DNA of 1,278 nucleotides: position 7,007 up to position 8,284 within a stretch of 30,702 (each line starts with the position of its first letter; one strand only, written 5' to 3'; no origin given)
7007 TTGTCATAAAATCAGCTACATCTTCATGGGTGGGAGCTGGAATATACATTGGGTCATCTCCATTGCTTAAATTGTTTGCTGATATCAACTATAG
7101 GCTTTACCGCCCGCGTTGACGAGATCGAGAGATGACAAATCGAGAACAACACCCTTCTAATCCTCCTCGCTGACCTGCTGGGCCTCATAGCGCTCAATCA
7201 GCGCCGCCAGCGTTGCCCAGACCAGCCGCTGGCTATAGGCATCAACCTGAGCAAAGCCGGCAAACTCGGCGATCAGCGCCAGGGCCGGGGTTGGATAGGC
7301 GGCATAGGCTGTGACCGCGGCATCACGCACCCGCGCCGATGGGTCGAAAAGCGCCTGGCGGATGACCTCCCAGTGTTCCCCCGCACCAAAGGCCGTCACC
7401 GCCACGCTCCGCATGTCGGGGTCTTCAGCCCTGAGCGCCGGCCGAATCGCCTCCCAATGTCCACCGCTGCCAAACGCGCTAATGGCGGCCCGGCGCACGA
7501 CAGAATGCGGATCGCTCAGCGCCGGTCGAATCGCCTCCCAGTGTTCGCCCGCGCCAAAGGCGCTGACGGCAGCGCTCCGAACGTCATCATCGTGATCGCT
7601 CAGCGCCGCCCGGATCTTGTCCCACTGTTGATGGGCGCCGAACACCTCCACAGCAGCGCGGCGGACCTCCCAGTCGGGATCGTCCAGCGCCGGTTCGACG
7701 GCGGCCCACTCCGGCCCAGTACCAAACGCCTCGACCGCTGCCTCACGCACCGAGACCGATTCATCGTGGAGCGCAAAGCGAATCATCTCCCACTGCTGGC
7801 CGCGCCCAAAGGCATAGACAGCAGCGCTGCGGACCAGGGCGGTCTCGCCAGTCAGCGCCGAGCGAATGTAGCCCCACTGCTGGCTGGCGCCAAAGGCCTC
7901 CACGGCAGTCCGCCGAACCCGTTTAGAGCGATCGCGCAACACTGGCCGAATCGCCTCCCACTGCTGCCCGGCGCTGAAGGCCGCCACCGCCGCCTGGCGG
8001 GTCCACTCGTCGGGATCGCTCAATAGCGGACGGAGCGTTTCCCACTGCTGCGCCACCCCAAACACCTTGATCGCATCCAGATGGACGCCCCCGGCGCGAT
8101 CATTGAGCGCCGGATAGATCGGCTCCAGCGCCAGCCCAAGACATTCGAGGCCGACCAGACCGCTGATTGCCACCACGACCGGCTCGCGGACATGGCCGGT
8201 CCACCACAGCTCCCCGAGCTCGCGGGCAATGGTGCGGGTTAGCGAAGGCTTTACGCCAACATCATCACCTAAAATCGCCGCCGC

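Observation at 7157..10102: NACHT protein pairs a minimal N-terminus with a 10-copy PBS-lyase-type HEAT sensor array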

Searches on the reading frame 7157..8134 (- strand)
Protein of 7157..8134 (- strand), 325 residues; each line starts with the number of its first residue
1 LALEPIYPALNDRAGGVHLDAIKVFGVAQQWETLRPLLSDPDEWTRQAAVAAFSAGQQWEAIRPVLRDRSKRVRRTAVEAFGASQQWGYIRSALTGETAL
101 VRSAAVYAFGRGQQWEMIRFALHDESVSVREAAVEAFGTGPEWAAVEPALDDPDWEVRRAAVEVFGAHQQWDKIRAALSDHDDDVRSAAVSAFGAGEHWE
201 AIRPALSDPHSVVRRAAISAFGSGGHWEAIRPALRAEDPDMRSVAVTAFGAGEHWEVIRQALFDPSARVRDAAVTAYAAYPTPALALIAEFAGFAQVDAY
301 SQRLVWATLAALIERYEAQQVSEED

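Call 46: search_protein_representatives(protein=window:7157-8134:-)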
Query: 325 residues. Proteins with E-value up to 0.001 (for the whole library): 3966; up to 1e-10: 641; up to 1e-30: 19. The best 150 are listed.
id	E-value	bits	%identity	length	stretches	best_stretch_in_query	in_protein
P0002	2.7e-128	444.6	88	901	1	1-236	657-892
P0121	1.7e-115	402.5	52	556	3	91-276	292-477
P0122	1.7e-53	198.9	37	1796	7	116-274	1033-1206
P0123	2.2e-50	188.6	44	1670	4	101-277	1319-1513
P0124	1.3e-46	176.2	40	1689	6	38-278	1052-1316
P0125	2.3e-42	162.3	37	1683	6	90-240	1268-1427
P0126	7.4e-38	147.4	37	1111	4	65-251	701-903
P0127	3.4e-37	145.3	36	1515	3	3-226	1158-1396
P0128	8.4e-37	144.0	33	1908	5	28-246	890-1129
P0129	7.9e-35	137.5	36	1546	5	10-243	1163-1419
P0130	1.1e-34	137.0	30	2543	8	143-271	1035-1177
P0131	2.0e-33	132.9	33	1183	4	17-222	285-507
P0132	2.8e-33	132.4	35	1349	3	2-234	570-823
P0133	2.2e-32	129.5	33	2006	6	102-276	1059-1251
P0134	2.5e-32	129.3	36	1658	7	42-276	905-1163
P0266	2.2e-17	80.2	80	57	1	269-323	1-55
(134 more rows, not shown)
